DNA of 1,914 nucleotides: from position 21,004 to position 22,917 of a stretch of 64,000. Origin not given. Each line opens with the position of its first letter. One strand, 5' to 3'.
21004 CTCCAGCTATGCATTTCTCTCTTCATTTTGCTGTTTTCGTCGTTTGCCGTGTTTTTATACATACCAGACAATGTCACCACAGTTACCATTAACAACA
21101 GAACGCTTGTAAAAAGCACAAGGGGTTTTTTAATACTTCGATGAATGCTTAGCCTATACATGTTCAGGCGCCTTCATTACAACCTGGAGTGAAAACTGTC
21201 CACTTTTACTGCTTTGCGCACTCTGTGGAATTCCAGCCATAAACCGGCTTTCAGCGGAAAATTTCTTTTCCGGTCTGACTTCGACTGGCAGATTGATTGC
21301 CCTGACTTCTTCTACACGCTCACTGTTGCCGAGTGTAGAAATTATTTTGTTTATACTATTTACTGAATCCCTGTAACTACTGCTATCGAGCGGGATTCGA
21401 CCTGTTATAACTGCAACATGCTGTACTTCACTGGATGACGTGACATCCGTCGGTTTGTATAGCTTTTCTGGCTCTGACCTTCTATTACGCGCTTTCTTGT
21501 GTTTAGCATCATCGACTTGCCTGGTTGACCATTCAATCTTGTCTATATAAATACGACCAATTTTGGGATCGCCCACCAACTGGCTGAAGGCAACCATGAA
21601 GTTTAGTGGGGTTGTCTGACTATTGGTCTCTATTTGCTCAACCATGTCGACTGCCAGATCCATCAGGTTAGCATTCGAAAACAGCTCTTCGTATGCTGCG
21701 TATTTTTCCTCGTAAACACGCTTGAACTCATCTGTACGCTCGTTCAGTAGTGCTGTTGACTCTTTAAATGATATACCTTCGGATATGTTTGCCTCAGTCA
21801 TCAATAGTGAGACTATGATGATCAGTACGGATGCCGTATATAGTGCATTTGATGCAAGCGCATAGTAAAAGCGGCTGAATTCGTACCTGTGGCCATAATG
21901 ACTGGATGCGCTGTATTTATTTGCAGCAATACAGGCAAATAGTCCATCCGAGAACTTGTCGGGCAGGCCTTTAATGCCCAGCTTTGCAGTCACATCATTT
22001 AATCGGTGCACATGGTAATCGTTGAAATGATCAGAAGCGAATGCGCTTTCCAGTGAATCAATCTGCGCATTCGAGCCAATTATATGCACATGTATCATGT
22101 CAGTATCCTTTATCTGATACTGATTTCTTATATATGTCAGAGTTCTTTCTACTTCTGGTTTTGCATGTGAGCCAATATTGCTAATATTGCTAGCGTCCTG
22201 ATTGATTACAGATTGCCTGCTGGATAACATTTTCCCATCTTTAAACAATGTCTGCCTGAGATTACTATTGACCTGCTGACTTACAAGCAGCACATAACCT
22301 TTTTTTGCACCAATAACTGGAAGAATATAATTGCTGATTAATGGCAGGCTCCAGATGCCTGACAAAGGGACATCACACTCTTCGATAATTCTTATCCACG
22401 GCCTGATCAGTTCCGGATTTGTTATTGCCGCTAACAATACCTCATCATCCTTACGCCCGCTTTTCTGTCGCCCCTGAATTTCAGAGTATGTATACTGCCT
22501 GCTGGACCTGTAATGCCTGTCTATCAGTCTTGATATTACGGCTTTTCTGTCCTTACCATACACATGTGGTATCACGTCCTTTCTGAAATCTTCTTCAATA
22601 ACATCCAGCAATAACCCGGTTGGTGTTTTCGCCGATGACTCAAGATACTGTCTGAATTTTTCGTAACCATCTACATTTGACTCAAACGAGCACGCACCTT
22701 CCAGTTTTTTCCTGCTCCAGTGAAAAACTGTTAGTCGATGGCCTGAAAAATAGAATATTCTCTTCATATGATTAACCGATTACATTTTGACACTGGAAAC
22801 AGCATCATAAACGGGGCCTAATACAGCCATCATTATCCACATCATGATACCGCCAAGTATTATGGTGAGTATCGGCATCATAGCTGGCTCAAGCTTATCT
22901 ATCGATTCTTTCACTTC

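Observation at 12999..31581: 18.6-kb island: rearranged MSH/T2SS-like type IV filament operon led by a PrsR-like sigma-54 activator, with a PrsK-like kinase and a pilin-interrupted ABC-2 transporter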

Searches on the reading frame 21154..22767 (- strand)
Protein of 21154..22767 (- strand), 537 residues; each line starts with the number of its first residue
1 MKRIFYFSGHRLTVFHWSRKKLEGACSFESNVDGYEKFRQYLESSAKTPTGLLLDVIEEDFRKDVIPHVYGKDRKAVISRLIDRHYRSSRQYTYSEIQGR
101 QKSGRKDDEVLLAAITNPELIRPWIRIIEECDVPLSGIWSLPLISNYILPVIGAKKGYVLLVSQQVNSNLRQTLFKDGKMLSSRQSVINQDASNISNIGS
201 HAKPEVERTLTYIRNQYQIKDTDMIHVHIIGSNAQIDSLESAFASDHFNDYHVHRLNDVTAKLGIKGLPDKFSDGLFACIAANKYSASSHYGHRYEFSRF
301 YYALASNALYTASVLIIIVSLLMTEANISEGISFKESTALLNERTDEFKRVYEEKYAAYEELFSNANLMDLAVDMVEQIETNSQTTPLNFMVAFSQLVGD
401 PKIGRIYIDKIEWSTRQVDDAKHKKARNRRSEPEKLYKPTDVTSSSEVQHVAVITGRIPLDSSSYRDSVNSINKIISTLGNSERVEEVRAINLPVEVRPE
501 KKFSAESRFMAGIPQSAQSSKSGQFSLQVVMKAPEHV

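Call 3: search_protein_families(library=pfam, proteins=[window:21154-22767:-], max_evalue=0.01)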
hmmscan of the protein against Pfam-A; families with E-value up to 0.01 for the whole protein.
window:21154-22767:- (537 aa): 0 families

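Call 4: search_protein_families(library=ncbifam, proteins=[window:21154-22767:-], max_evalue=0.01)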
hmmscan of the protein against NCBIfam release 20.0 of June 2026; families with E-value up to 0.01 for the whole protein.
window:21154-22767:- (537 aa): 0 families
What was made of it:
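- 21154..22767 (-): 537-aa assembly protein. It has a cytoplasmic PilM/GspL-like actin-fold domain, then a membrane segment within a long helix, then a periplasmic alpha/beta domain. This is the architecture of a PilM-PilN fusion, of GspL, or of MshI. No Pfam or NCBIfam hit (calls 3, 4).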

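Call 9: search_protein_families(library=padloc, proteins=[window:21154-22767:-], max_evalue=0.01)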
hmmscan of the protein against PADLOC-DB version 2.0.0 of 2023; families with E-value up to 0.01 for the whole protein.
window:21154-22767:- (537 aa): 0 families

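Call 10: find_homologous_proteins(query=window:21154-22767:-)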
Query window:21154-22767:- (537 aa): 391 proteins with E <= 0.001 among 8000 candidates; the best 120 are listed.
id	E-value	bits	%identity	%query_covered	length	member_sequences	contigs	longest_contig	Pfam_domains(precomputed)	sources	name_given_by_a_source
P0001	0.0e+0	1193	100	100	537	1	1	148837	-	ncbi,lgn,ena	-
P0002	0.0e+0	1035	85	100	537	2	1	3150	-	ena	-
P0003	8.2e-263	891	74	100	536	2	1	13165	-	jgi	jgi:hypothetical protein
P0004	8.2e-262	887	74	100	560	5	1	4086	-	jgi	-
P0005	1.0e-260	884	74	100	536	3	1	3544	-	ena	-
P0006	2.7e-259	879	73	100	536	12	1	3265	-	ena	-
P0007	4.3e-259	878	72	100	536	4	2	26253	-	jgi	jgi:hypothetical protein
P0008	2.8e-258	876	72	100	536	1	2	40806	-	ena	-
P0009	3.8e-258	875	72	100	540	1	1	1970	-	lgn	-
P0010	6.2e-258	875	73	100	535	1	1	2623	-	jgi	jgi:hypothetical protein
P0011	1.4e-257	873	73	100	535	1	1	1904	-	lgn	-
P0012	1.4e-257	873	72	100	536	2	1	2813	-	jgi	-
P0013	2.5e-256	869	72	100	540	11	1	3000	-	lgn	-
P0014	6.3e-256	868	72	100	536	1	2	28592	-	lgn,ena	-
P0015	9.7e-256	867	73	100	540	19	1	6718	-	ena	-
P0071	5.6e-180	617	51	100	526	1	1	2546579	-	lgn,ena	-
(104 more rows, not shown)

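Call 11: find_encoding_contigs(protein=P0001, flank=10000, max_places=3)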
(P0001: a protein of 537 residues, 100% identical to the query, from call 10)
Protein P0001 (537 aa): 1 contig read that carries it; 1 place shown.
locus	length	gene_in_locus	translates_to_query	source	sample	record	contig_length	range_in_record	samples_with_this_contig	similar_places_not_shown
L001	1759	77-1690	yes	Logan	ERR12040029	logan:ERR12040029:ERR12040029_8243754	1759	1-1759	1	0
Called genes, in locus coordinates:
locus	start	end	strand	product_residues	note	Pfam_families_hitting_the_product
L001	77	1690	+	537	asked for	-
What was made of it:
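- Tried and rejected: The look-up of the 537-aa protein returned only a 1.8-kb Logan contig (call 11).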

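Call 12: find_encoding_contigs(protein=P0071, flank=10000, max_places=3)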
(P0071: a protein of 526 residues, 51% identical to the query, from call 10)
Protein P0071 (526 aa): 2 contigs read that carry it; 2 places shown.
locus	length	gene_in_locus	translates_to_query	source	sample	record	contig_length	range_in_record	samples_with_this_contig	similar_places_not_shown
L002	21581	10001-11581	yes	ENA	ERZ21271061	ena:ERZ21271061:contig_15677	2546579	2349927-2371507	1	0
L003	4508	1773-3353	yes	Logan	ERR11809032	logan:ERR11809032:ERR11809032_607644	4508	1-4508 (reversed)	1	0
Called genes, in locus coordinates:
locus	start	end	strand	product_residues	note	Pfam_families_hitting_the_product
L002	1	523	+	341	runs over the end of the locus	PF01210:NAD_Gly3P_dh_N, PF02558:ApbA, PF03807:F420_oxidored, PF07479:NAD_Gly3P_dh_C, PF20618:GPD_NAD_C_bact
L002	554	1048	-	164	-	PF00588:SpoU_methylase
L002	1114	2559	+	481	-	PF00072:Response_reg, PF00158:Sigma54_activat, PF14532:Sigma54_activ_2, PF07726:AAA_3 (weak), PF07728:AAA_5 (weak), PF25601:AAA_lid_14, PF02954:HTH_8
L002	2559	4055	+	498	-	PF13401:AAA_22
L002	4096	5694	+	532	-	PF00263:Secretin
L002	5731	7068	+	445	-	-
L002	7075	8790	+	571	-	PF05157:MshEN, PF00437:T2SSE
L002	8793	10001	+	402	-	PF00482:T2SSF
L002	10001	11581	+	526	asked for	-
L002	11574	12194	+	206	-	-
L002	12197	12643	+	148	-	-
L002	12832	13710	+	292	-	-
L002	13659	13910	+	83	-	-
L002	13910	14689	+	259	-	PF07963:N_methyl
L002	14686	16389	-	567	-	PF02518:HATPase_c (weak)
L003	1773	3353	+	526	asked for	-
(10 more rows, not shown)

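Call 14: find_related_loci(query=A1, collection=genome_contigs, flank=10000)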
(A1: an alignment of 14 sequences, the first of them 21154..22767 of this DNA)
Query A1 (537 aa) in genome_contigs; peptide patterns used: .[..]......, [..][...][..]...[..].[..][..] (x = any residue, [..] = any of these).
266 stretches matched a pattern; 148 encode a relative of the query (tblastn E <= 1e-3); the best 80 are kept; 78 distinct loci.
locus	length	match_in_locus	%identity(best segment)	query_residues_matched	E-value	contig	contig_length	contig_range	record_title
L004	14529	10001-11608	74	1-537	0e+0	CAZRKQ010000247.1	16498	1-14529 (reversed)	MAG TPA_asm: uncultured Thiotrichaceae bacterium isolate binchicken_co231_10 genome assembly, contig: k141_1265517, whol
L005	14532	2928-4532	72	1-537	0e+0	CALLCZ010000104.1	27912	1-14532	MAG: uncultured Gammaproteobacteria bacterium isolate N2_Bin_Bin_119_1 genome assembly, contig: c_000000529840, whole ge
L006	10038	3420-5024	72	1-537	0e+0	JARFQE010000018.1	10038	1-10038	MAG: Arenicellales bacterium isolate MAG_Ve_Sed_16 k141_5064972, whole genome shotgun sequence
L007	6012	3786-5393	71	1-537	0e+0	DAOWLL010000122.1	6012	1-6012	MAG TPA_asm: Gammaproteobacteria bacterium isolate CSMAG_2781 CSMAG_2781_k141_715611_length_6012_cov_16.0000, whole geno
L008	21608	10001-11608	72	1-537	0e+0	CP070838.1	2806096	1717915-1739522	MAG: Thiotrichales bacterium isolate bin102 chromosome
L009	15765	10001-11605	65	1-536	0e+0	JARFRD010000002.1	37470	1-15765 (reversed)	MAG: Gammaproteobacteria bacterium isolate MAG_Ve_Sed_41 k141_4607025, whole genome shotgun sequence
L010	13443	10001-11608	64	1-537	0e+0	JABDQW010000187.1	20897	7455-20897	MAG: Gammaproteobacteria bacterium isolate Site_C13 k127_515973, whole genome shotgun sequence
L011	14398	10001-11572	52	1-535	0e+0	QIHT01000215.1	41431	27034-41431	MAG: Gammaproteobacteria bacterium isolate SZUA-116 Ga0063293_10000964, whole genome shotgun sequence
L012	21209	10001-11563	52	1-533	0e+0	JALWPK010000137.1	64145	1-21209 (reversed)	MAG: Gammaproteobacteria bacterium isolate M2_maxbin2_scaf2bin.326 M2_NODE_277_length_64145_cov_11.018651, whole genome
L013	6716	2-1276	68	112-537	0e+0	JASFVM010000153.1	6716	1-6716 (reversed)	MAG: Gammaproteobacteria bacterium isolate D1105M20metaG_Bin_313 D1105M20metaG_FD_scaffold_4075_c1, whole genome shotgun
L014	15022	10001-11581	49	1-536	0e+0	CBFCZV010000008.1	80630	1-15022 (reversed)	MAG TPA_asm: uncultured Gammaproteobacteria bacterium isolate SRR26215676_concoct_189 genome assembly, contig: ERZ250734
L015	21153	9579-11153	50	1-536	9e-180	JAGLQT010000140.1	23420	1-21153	MAG: Gammaproteobacteria bacterium isolate RS_8_68 ROV157_8.bin.68.fa_140, whole genome shotgun sequence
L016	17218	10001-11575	49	1-536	1e-178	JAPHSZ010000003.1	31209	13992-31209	MAG: Gammaproteobacteria bacterium isolate N3S-Bin_7 c_000000726766, whole genome shotgun sequence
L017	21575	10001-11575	51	1-536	4e-176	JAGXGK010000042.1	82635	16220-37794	MAG: Gammaproteobacteria bacterium isolate LH_M37 k141_1066101, whole genome shotgun sequence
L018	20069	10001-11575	50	1-536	4e-175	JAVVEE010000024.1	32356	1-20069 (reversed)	MAG: Gammaproteobacteria bacterium isolate TamC13-13 NODE_24_length_32356_cov_9.659066, whole genome shotgun sequence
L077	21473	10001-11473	29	2-535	2e-51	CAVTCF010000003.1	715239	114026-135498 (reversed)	MAG: uncultured beta proteobacterium isolate MFD01188.bin.1.7 genome assembly, contig: contig_18020, whole genome shotgu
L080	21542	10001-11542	23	2-533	1e-48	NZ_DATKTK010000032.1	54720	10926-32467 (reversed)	MAG: Sulfuricella sp. isolate SMAG_U14079 k141_1666474, whole genome shotgun sequence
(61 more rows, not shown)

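Call 22: search_solved_structures(query=A2, max_evalue=10)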
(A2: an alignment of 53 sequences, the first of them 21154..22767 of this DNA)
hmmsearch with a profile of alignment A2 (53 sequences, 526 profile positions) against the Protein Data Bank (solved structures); distinct sequences matched with E-value up to 10: 4.
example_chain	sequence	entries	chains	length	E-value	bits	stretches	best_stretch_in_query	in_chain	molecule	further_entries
4l6u_A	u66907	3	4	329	0.011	17.5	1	15-93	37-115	Putative uncharacterized protein | Cmr1 C-terminal domain-containing protein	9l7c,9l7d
6ymx_Q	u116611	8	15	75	0.24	13.1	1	234-301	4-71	Cytochrome b-c1 complex subunit 6, mitochondrial | QCR6 isoform 1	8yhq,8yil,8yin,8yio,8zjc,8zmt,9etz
1kyo_F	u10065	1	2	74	0.25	13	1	234-301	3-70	UBIQUINOL-CYTOCHROME C REDUCTASE COMPLEX 17 KD PROTEIN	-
1ezv_H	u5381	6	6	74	0.26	13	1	234-301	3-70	UBIQUINOL-CYTOCHROME C REDUCTASE COMPLEX 17 KD PROTEIN | Ubiquinol-cytochrome C reductase complex 17 kDa protein | Cytochrome b-c1 complex subunit 6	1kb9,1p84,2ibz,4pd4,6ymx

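Call 30: search_protein_families(library=pfam, proteins=[L077:14346-15737:-, L077:15845-16756:-, L077:16848-18527:-, L077:18642-19760:+, L077:19764-20936:+, L080:443-1282:+, L080:17433-19403:-, L080:19453-20442:+, L080:1458-1925:-, L080:17173-17685:+], max_evalue=0.001)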
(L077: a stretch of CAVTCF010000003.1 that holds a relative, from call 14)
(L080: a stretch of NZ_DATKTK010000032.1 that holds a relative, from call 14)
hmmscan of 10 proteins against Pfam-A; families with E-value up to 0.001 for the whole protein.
L077:14346-15737:- (463 aa): 6 families
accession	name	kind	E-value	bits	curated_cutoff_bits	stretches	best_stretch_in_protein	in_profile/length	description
PF01406.26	tRNA-synt_1e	-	1.2e-135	452.1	27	1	15-316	2-300/301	tRNA synthetases class I (C) catalytic domain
PF09190.17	DALR_2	-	1e-15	58.5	22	1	349-397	1-57/57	DALR domain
PF09334.17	tRNA-synt_1g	-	3.4e-12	46.2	20.1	2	254-300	312-358/391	tRNA synthetases class I (M)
PF01921.24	tRNA-synt_1f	-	7.5e-08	32.1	27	1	266-300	279-313/360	tRNA synthetases class I (K)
PF23493.1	CysS_C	-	1.1e-07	32.3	23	1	416-461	6-51/51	Cysteinyl-tRNA ligase anticodon binding domain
PF00133.28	tRNA-synt_1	-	1.1e-07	31.4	22.7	1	258-306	363-412/414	tRNA synthetases class I (I, L, M and V)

L077:15845-16756:- (303 aa): 0 families

L077:16848-18527:- (559 aa): 3 families
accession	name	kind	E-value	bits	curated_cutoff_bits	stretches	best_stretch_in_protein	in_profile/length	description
PF00749.27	tRNA-synt_1c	-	2e-115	385.5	23.4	1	32-340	2-312/314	tRNA synthetases class I (E and Q), catalytic domain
PF03950.23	tRNA-synt_1c_C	-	1.5e-26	92.8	23.9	1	344-442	1-91/91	tRNA synthetases class I (E and Q), anti-codon binding domain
PF20974.2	tRNA-synt_1c_C2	-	3.7e-22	79.2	23.9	1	458-532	1-69/69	tRNA synthetases class I (E and Q), anti-codon binding domain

L077:18642-19760:+ (372 aa): 21 families
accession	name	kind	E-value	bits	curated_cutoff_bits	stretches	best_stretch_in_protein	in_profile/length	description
PF24125.1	Cds6_C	-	2.8e-18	66.7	27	1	264-368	2-110/111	Cds6 C-terminal NTF2-like domain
PF13414.12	TPR_11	-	7.8e-17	61.1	26.8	2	137-171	7-41/42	TPR repeat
PF13432.12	TPR_16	-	2.7e-15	56.9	32.7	1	63-123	4-64/65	Tetratricopeptide repeat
PF14559.12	TPR_19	-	4.6e-14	52.9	25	2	102-158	3-59/68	Tetratricopeptide repeat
PF13431.12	TPR_17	-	2.4e-11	43.4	24.4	0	117-144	6-33/34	Tetratricopeptide repeat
PF00515.34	TPR_1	-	3.6e-11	42.8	27.8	1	126-157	3-34/34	Tetratricopeptide repeat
PF13428.12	TPR_14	-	9.1e-11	41.8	23.5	0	130-166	7-43/44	Tetratricopeptide repeat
PF07719.23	TPR_2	-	1e-10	41.3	27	0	125-155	2-32/34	Tetratricopeptide repeat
PF13424.12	TPR_12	-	4.6e-08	33.6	30.1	0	126-183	5-75/77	Tetratricopeptide repeat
PF13174.12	TPR_6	-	6.4e-08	33.2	26.3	1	91-122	1-32/33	Tetratricopeptide repeat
PF13181.12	TPR_8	-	6.8e-08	32.5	25.7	0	126-152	3-29/34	Tetratricopeptide repeat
PF13371.12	TPR_9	-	1.7e-07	31.6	35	0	120-161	25-66/73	Tetratricopeptide repeat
PF14534.12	DUF4440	-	5e-06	27.3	25.2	1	265-365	2-107/107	Domain of unknown function (DUF4440)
PF12895.13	ANAPC3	-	7.9e-06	26.5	27.2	0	63-113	30-79/82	Anaphase-promoting complex, cyclosome, subunit 3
PF13474.12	SnoaL_3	-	3e-05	24.8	22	1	264-369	1-115/121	SnoaL-like domain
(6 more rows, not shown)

L077:19764-20936:+ (390 aa): 2 families
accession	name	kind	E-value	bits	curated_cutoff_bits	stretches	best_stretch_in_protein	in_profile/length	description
PF24125.1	Cds6_C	-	1.3e-32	112.8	27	1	282-387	2-110/111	Cds6 C-terminal NTF2-like domain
PF03734.19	YkuD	-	1.1e-22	81.6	23.4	1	130-264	2-146/146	L,D-transpeptidase catalytic domain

L080:443-1282:+ (279 aa): 0 families

L080:17433-19403:- (656 aa): 3 families
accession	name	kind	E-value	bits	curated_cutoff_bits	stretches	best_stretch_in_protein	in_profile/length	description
PF00999.27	Na_H_Exchanger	-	8.3e-60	203.1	26.2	1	14-373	3-369/375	Sodium/hydrogen exchanger, transmembrane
PF02254.24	TrkA_N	-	6.5e-28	97.8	23.8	1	409-522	1-114/116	TrkA-N domain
PF02080.26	TrkA_C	-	5.6e-13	49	27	1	584-650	1-67/71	TrkA-C domain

L080:19453-20442:+ (329 aa): 3 families
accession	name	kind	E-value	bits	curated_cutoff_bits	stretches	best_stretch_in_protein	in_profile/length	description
PF01380.27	SIS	-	1.4e-33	115.9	25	1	45-177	1-131/131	SIS domain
PF00571.33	CBS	-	8.5e-23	80.9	24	2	273-326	1-54/57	CBS domain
PF13580.11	SIS_2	-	3.4e-06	27.6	27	1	94-131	101-138/138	SIS domain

L080:1458-1925:- (155 aa): 0 families

L080:17173-17685:+ (170 aa): 0 families

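Call 34: predict_structure(alignment_id=A2)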
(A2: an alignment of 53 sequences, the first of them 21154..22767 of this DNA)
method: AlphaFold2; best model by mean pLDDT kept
length: 537 residues; sequences in the alignment: 53
mean_pLDDT: 77.3   pTM: 0.54
mean pLDDT of the five models: 77.3, 77.1, 72.9, 70.6, 70.1
residues with pLDDT >= 90: 117; 70-90: 273; 50-70: 96; < 50: 51
segments of 3 or more residues with pLDDT < 50: 359-370, 422-434, 497-519
pLDDT, mean of each block of 10 residues (from residue 1): 87 90 91 94 87 76 83 84 72 77 75 79 90 83 89 91 89 90 86 87 93 81 91 93 92 95 89 90 66 60 69 79 75 71 72 54 44 61 75 84 82 78 45 55 74 83 72 86 84 58 36 39 81 63
secondary structure, 60 per line:
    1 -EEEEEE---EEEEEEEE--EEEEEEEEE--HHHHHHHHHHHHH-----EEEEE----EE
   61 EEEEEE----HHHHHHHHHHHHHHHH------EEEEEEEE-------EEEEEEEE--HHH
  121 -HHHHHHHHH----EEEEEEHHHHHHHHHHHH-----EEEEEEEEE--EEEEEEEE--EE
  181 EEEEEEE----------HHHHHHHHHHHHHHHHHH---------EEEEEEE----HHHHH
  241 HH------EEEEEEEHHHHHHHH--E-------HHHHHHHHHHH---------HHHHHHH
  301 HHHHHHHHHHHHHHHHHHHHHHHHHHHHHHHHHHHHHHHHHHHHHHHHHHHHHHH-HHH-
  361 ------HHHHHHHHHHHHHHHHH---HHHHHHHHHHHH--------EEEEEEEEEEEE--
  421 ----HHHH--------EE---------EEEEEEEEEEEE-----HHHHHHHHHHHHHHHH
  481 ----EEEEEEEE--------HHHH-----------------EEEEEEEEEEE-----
elements in order: E2-7 E11-18 E21-29 H32-44 E50-54 E59-66 H71-86 E93-100 E108-115 H122-130 E135-140 H141-152 E158-166 E169-176 E179-187 H198-215 E225-231 H236-242 E249-255 H256-263 H274-284 H294-355 H367-383 H387-398 E407-418 H425-428 E448-459 H465-480 E485-492 H501-504 E522-532
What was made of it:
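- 21154..22767 (-): AF2 mean pLDDT 77 (call 34).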

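Call 38: fold_search(model_id=the predicted structure, library=pdb)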
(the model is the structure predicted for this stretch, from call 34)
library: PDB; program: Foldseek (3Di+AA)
matches with E <= 10: 1106; with E <= 0.001: 86
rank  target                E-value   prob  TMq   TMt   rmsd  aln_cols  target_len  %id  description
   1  5eoy_A                8.0e-13  1.00  0.35  0.49   6.6       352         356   14  Pseudomonas aeruginosa SeMet-PilM bound to ADP (released 2016-04-27)
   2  5eou_B                1.1e-12  1.00  0.39  0.56   5.5       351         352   12  Pseudomonas aeruginosa PilM:PilN1-12 bound to ATP (released 2016-04-27)
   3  5eoy_B                1.1e-12  1.00  0.36  0.50   6.3       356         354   12  Pseudomonas aeruginosa SeMet-PilM bound to ADP (released 2016-04-27)
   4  5eox_B                2.1e-12  1.00  0.34  0.47   6.8       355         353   14  Pseudomonas aeruginosa PilM bound to ADP (released 2016-04-27)
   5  5eq6_B                5.8e-12  1.00  0.35  0.49   6.5       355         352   13  Pseudomonas aeruginosa PilM bound to AMP-PNP (released 2016-04-27)
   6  5eou_A                2.2e-11  1.00  0.38  0.56   5.2       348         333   11  Pseudomonas aeruginosa PilM:PilN1-12 bound to ATP (released 2016-04-27)
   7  5eq6_A                3.4e-11  1.00  0.33  0.45   8.1       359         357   13  Pseudomonas aeruginosa PilM bound to AMP-PNP (released 2016-04-27)
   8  5eox_A                4.8e-11  1.00  0.35  0.49   6.8       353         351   12  Pseudomonas aeruginosa PilM bound to ADP (released 2016-04-27)
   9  3wt0_D                2.0e-10  1.00  0.36  0.48   6.6       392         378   10  Crystal Structure Analysis of Cell Division Protein (released 2015-04-29)
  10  3jc8_Ma               4.6e-10  1.00  0.36  0.51   6.6       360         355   11  Architectural model of the type IVa pilus machine in a piliated state (released 2016-03-16)
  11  3wqt_A                6.8e-10  1.00  0.34  0.46   6.8       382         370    9  Staphylococcus aureus FtsA complexed with AMPPNP (released 2014-10-08)
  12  2ych_A                9.1e-10  1.00  0.38  0.56   5.7       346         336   10  PilM-PilN type IV pilus biogenesis complex (released 2011-05-11)
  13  3wt0_C                9.6e-10  1.00  0.35  0.48   6.6       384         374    8  Crystal Structure Analysis of Cell Division Protein (released 2015-04-29)
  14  3wqu_B                1.4e-09  1.00  0.34  0.46   6.8       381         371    9  Staphylococcus aureus FtsA complexed with ATP (released 2014-10-08)
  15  3wqt_C                1.8e-09  1.00  0.35  0.48   6.3       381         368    9  Staphylococcus aureus FtsA complexed with AMPPNP (released 2014-10-08)
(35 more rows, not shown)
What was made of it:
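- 21154..22767 (-): Foldseek top hits are PilM 5eoy/5eou (E 1e-12), FtsA, and the cytoplasmic domains of EpsL/GspL (call 38).
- The 537-aa protein has a PilM/GspL fold (calls 34, 38).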

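Call 66: search_dna_similar(query=window:21154-22767:-, collection=plasmids, mode=protein, max_evalue=0.01, max_rows=15)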
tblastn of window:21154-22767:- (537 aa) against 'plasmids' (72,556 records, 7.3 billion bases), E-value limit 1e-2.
No match.
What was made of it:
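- Tried and rejected: It holds no relative of the 537-aa protein (call 66).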

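Call 98: search_protein_representatives(alignment_id=A2)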
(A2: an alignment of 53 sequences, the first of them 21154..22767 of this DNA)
Query: 53 sequences, 526 profile positions. Proteins with E-value up to 0.001 (for the whole library): 1892; up to 1e-10: 1319; up to 1e-30: 712. The best 150 are listed.
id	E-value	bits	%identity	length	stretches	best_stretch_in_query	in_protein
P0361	3.3e-224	761.8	-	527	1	1-526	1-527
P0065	2.1e-222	755.8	-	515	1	23-526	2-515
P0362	1.2e-183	628.0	-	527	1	1-524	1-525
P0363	3.6e-153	527.3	-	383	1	151-525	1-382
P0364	8.6e-141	486.5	-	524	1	2-522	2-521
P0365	6.8e-138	476.9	-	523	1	1-522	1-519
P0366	5.4e-135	467.4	-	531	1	1-522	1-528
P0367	9.3e-132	456.7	-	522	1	1-522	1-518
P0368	2.0e-130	452.3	-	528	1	1-523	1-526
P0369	3.6e-129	448.1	-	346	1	139-488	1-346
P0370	2.2e-122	425.8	-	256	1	1-256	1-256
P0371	5.5e-118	411.2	-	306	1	222-525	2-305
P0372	1.9e-114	399.5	-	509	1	20-522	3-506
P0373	1.2e-109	383.7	-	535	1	1-523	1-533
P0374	5.1e-109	381.6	-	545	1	2-524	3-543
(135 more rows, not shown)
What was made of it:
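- The family of the 537-aa protein has about 1,900 clusters at 50% identity (call 98).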
